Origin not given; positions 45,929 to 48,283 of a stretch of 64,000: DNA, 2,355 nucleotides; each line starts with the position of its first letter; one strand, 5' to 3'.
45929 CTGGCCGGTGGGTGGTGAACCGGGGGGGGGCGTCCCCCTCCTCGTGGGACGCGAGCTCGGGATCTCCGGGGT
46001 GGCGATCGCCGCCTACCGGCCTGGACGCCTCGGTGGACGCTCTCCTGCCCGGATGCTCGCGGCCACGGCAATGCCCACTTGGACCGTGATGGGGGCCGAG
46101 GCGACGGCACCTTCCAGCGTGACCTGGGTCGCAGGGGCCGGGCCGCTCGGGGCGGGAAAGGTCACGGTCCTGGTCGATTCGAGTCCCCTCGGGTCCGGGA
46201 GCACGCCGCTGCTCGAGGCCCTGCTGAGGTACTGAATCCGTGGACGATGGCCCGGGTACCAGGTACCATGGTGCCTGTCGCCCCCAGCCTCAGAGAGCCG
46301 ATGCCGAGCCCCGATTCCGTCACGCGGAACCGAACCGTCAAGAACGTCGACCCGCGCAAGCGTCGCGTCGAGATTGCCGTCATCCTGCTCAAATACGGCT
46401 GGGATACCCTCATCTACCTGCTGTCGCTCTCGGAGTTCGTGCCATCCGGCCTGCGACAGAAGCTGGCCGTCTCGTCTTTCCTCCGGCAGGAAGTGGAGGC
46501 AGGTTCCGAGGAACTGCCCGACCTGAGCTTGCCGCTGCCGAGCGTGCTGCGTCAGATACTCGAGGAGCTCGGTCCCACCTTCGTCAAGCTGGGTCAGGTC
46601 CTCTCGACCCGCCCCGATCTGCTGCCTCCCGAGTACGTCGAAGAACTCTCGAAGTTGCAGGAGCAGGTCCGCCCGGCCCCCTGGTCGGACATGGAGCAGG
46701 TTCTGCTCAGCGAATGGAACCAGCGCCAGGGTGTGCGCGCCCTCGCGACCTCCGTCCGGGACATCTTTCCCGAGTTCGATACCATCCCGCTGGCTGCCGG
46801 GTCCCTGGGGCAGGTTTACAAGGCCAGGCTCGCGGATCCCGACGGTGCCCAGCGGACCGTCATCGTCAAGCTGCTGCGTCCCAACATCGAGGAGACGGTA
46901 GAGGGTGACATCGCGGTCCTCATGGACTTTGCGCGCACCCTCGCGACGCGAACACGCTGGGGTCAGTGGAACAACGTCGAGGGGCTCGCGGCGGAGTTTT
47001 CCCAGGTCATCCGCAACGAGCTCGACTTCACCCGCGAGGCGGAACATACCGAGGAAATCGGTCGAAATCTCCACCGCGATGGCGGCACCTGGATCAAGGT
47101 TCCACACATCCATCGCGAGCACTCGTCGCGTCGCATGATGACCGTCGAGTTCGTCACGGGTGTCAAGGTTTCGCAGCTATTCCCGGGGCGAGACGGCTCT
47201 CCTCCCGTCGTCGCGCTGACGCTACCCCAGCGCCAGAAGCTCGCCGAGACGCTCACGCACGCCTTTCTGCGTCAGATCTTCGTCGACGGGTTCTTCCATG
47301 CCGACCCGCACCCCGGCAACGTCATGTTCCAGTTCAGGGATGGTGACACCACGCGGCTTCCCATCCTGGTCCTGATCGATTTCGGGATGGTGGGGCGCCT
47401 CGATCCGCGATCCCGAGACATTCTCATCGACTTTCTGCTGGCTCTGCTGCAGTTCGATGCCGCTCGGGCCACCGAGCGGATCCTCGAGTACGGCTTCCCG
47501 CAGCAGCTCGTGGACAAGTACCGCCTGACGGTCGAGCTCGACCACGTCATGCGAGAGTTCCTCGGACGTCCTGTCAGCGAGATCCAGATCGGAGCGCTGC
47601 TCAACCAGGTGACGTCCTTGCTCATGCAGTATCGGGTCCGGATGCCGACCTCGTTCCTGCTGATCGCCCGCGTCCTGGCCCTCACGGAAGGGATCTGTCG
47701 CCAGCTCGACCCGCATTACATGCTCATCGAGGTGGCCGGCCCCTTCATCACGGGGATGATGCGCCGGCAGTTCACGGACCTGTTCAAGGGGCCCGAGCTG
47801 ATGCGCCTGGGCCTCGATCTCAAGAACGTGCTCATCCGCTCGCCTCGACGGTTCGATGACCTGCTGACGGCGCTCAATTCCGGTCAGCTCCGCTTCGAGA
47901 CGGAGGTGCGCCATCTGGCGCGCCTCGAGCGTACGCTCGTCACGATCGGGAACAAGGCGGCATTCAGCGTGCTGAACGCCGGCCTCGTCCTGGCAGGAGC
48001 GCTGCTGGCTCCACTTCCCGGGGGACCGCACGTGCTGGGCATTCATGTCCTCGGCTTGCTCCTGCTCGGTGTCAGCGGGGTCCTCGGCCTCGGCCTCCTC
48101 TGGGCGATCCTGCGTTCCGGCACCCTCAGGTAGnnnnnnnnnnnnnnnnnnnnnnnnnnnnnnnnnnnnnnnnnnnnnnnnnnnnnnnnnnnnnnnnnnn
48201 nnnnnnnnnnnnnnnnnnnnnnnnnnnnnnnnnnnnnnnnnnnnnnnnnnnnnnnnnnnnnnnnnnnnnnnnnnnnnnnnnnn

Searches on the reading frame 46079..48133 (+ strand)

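Call 65: search_protein_families(library=pfam, proteins=[window:46079-48133:+], max_evalue=0.001)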
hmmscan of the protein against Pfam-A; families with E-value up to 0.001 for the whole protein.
window:46079-48133:+ (684 aa): 1 family
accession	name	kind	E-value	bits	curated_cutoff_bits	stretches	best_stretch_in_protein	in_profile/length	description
PF03109.22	ABC1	-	3.3e-56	190.6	22.9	1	192-466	1-242/244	ABC1 atypical kinase-like domain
